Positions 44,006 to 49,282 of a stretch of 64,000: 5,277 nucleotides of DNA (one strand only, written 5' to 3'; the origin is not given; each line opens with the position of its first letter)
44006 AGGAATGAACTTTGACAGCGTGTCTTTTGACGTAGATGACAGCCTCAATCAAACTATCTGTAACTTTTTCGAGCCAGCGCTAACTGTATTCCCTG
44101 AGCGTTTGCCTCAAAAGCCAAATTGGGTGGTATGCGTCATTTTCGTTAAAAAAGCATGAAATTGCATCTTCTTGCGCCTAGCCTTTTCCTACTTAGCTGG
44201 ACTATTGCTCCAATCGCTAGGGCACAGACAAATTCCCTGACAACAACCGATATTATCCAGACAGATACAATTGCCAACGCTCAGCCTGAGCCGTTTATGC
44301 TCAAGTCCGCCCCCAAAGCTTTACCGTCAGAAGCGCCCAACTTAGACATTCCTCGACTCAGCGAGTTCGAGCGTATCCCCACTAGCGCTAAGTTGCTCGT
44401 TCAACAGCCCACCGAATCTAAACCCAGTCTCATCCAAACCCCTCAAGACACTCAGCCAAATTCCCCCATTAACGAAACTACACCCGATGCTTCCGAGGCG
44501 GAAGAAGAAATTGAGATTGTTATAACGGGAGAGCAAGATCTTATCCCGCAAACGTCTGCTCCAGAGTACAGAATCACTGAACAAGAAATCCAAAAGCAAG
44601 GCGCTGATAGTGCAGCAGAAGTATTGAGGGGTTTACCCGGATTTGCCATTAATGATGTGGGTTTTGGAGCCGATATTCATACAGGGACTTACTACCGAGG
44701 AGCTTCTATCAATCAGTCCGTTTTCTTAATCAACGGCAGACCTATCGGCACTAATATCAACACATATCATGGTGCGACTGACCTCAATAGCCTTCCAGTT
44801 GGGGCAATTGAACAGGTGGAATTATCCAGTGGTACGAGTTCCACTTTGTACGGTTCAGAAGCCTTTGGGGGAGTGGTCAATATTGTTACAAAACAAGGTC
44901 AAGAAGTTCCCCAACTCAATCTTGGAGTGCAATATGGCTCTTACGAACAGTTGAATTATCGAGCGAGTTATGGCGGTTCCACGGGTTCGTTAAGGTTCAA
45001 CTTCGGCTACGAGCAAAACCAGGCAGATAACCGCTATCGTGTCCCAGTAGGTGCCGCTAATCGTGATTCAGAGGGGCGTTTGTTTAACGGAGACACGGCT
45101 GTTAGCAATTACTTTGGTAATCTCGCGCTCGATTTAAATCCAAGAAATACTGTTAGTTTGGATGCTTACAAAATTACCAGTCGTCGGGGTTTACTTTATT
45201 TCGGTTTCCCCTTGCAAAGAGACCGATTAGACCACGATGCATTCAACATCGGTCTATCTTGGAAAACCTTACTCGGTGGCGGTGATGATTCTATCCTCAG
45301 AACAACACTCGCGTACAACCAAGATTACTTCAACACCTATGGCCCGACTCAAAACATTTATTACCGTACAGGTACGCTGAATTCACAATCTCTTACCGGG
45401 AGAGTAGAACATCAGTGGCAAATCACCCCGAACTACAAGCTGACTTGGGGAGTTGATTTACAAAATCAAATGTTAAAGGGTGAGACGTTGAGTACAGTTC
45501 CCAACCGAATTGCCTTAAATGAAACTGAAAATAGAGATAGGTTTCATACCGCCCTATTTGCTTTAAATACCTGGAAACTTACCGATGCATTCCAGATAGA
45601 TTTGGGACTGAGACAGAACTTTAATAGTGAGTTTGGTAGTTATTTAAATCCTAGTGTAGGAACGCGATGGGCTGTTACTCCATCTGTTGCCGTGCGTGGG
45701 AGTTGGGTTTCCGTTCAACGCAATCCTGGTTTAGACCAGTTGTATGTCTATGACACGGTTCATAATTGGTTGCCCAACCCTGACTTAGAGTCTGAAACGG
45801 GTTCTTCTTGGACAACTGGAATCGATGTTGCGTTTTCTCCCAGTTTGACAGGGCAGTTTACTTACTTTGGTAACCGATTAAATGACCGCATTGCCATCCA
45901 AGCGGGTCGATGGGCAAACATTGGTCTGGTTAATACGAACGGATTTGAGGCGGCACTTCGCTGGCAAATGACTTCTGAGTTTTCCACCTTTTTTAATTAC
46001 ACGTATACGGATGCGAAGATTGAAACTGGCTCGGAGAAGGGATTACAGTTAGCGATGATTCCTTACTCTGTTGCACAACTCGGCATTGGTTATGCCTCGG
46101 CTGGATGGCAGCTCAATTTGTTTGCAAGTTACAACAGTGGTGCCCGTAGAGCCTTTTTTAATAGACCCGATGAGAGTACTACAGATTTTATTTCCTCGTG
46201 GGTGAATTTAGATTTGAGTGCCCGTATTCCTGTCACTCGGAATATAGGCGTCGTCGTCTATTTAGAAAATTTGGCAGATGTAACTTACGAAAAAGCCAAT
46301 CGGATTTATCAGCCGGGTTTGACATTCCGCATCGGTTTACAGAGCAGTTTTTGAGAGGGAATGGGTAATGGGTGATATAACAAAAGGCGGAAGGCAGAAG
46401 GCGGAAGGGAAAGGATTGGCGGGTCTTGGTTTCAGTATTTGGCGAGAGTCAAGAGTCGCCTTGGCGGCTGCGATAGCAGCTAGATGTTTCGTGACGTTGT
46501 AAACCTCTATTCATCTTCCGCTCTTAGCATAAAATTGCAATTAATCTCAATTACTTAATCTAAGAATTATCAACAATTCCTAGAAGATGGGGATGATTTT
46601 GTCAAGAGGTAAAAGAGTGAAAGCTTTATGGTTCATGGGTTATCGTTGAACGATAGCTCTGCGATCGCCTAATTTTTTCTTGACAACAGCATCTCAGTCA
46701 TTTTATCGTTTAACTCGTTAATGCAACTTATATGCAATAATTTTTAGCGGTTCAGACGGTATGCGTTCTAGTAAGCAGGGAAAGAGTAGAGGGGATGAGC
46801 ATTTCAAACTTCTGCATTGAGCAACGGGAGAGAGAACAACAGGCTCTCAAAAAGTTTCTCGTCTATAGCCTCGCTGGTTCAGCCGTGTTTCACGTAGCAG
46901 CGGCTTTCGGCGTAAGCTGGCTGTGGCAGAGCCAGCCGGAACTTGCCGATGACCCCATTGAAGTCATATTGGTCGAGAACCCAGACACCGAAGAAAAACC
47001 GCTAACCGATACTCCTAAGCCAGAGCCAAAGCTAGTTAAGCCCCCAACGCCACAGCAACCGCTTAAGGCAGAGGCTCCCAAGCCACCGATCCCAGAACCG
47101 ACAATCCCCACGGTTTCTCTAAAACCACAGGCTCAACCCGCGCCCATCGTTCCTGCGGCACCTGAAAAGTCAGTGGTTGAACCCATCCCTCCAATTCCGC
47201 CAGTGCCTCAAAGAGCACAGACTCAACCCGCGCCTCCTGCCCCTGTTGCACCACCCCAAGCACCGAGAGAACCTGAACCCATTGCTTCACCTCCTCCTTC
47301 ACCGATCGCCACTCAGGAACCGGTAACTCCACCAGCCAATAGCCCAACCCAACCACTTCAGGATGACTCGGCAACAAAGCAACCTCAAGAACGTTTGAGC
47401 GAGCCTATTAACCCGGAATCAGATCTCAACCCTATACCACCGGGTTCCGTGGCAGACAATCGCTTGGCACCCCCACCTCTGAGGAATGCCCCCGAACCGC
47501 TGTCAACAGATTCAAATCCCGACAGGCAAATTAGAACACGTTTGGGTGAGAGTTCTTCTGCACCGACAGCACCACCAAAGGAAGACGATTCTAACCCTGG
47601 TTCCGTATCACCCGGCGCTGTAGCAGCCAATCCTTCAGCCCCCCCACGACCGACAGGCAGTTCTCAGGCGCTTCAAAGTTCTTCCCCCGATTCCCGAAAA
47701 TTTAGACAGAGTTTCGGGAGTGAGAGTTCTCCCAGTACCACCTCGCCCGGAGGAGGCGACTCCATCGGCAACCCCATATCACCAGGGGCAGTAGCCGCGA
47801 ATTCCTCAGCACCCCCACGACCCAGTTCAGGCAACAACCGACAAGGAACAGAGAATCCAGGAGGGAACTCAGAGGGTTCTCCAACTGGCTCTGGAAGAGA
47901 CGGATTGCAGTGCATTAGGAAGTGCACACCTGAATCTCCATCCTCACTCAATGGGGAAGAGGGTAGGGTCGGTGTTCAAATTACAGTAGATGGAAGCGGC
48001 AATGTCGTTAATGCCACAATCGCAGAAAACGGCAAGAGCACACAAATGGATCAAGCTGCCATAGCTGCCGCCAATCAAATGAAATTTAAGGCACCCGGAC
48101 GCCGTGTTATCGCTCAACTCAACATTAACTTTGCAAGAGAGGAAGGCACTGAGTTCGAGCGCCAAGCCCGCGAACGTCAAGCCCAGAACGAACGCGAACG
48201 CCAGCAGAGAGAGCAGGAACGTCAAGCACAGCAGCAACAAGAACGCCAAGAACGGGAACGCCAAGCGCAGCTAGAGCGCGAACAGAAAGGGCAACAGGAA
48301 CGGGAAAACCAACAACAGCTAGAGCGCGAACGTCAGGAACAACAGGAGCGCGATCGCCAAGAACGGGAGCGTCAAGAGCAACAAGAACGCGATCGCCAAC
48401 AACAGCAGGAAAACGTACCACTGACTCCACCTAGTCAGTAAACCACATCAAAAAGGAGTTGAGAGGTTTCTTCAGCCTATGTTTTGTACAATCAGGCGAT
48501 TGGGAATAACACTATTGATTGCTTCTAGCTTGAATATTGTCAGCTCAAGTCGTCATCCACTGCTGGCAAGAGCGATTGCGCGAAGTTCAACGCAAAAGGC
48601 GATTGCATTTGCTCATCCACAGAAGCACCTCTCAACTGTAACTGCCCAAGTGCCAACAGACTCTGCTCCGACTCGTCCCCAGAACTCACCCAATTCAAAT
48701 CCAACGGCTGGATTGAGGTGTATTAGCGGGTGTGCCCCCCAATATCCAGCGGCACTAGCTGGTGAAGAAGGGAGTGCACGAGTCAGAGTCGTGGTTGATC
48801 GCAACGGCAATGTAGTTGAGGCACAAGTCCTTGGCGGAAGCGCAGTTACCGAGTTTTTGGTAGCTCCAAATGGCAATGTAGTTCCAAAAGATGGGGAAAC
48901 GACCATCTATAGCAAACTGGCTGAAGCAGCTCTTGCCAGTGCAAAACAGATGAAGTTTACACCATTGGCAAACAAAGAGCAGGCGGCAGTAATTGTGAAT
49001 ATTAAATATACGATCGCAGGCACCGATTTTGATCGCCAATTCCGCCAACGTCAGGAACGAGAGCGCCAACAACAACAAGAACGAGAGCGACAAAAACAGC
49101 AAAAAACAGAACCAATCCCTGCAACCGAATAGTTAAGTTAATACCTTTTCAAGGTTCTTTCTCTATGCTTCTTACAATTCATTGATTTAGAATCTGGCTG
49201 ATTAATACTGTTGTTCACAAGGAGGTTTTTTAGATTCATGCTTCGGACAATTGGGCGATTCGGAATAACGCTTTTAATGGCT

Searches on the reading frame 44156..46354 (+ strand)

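Call 58: search_protein_families(library=pfam, proteins=[window:44156-46354:+], max_evalue=0.001)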
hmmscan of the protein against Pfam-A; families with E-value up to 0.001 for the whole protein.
window:44156-46354:+ (732 aa): 2 families
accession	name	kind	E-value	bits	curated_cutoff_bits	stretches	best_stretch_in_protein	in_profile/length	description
PF00593.30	TonB_dep_Rec_b-barrel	-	3.5e-40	139.6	27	1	311-706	10-436/436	TonB dependent receptor-like, beta-barrel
PF07715.20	Plug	-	3.1e-20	73.1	23.9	1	134-240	6-107/107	TonB-dependent Receptor Plug Domain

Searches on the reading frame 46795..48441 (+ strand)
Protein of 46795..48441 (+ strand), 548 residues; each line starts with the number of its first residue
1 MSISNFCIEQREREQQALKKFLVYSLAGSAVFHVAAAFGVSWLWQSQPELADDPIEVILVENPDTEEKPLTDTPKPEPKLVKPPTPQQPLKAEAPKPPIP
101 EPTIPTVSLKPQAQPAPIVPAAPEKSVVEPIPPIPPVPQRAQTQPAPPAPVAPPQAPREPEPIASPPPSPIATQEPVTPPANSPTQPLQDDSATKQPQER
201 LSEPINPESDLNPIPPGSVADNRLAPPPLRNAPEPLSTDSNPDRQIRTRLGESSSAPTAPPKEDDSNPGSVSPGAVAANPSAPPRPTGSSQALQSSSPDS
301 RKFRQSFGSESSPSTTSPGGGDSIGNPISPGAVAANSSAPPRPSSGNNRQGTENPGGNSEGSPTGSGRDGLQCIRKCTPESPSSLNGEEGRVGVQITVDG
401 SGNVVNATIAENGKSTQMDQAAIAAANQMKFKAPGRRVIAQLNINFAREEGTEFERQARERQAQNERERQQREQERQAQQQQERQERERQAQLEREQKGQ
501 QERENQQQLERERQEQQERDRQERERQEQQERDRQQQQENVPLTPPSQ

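Call 58: search_protein_families(library=pfam, proteins=[window:46795-48441:+], max_evalue=0.001)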
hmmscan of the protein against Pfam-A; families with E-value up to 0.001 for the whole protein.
window:46795-48441:+ (548 aa): 1 family
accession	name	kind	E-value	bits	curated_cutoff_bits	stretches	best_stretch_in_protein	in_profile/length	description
PF03544.19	TonB_C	-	2.3e-08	34.8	24.6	1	386-446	12-77/79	Gram-negative bacterial TonB protein C-terminal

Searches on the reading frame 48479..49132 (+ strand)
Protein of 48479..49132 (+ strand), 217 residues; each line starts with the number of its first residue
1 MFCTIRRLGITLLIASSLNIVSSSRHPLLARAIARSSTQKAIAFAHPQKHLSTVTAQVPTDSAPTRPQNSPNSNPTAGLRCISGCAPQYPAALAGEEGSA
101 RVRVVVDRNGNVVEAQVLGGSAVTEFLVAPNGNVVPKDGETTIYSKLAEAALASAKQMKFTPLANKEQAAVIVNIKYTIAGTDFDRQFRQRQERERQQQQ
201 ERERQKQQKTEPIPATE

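Call 58: search_protein_families(library=pfam, proteins=[window:48479-49132:+], max_evalue=0.001)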
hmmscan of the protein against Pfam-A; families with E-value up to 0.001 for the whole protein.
window:48479-49132:+ (217 aa): 1 family
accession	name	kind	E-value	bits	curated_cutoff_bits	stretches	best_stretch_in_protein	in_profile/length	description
PF03544.19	TonB_C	-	5.2e-09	36.9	24.6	1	87-122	3-40/79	Gram-negative bacterial TonB protein C-terminal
